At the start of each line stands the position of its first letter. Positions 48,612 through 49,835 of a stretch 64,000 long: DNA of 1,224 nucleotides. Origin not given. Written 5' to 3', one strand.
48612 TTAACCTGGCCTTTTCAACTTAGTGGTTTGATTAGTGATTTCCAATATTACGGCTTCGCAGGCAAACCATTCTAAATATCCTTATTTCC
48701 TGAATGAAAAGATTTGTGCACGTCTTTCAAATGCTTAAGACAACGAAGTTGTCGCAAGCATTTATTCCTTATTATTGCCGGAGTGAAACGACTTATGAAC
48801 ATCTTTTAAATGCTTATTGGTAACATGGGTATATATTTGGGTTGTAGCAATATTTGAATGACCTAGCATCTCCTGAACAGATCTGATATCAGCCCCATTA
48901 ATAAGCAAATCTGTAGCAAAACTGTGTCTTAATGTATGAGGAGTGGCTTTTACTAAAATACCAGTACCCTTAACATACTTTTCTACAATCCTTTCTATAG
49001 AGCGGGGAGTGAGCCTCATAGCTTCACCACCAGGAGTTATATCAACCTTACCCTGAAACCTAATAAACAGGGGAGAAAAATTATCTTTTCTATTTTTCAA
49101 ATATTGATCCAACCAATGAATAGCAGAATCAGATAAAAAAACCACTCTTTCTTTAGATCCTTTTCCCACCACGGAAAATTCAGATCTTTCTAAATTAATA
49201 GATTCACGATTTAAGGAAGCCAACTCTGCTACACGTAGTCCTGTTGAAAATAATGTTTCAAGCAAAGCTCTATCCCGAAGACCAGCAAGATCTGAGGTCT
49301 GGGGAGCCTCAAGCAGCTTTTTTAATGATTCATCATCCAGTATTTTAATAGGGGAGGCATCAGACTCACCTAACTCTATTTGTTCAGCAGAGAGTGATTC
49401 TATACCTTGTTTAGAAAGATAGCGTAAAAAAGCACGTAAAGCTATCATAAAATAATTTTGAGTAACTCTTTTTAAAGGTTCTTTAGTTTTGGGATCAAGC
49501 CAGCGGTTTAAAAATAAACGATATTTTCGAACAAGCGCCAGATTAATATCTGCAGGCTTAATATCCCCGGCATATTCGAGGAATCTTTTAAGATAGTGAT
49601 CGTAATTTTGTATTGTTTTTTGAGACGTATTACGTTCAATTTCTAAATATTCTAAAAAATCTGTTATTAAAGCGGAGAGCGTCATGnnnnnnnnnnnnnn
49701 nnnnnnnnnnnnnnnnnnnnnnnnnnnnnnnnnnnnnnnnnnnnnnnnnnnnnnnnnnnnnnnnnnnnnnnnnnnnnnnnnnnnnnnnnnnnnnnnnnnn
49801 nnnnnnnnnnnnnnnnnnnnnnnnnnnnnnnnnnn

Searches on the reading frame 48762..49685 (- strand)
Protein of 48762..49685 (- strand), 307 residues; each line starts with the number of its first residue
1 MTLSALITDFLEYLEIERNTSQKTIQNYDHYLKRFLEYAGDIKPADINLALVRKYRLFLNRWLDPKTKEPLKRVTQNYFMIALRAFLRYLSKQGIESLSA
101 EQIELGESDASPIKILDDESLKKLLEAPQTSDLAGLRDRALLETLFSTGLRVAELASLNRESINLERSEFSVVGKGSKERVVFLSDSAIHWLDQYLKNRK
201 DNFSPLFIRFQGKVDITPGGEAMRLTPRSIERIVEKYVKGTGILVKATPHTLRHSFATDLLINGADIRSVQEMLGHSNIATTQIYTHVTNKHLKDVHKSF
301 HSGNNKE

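Call 73: search_protein_families(library=ncbifam, proteins=[window:48762-49685:-], max_evalue=0.00001)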
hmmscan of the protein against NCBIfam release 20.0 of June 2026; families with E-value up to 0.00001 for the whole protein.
window:48762-49685:- (307 aa): 12 families
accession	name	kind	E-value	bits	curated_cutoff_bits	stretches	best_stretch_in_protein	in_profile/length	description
TIGR02224.1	recomb_XerC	equivalog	5.7e-74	249.1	335.15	1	9-304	2-293/295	tyrosine recombinase XerC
TIGR02225.1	recomb_XerD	equivalog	6.2e-73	245.6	329.6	1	9-302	2-288/290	site-specific tyrosine recombinase XerD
NF001399.0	PRK00283.1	subfamily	1.2e-69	234.8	279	1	4-302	6-297/300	tyrosine recombinase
NF040815.2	recomb_XerA_Arch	equivalog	1.3e-65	221.6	220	1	9-296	2-262/263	site-specific tyrosine recombinase/integron integrase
NF002331.0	PRK01287.1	subfamily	1.9e-59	201.5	371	1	2-305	25-329/365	site-specific tyrosine recombinase XerC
NF003462.0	PRK05084.1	equivalog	6.1e-35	120.6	267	1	137-298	196-354/360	tyrosine recombinase XerS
TIGR02249.1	integrase_gron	subfamily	2.2e-34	119.3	265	2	225-297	237-309/315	integron integrase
NF011946.0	PRK15417.1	equivalog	1.2e-22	80.5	435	1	229-291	256-318/337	integron integrase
NF007371.0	PRK09871.1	subfamily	7.6e-10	38.7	222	1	133-288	23-174/198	tyrosine-type DNA invertase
NF007370.0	PRK09870.1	subfamily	9.9e-09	35.1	221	1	114-288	11-179/200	tyrosine-type DNA invertase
NF041502.1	integrase_1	equivalog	5.2e-07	28.8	350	0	234-298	306-370/484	site-specific integrase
NF040693.1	recomb_GmtY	equivalog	1.3e-06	27.9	340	0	229-293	377-437/441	gamma-mobile-trio recombinase GmtY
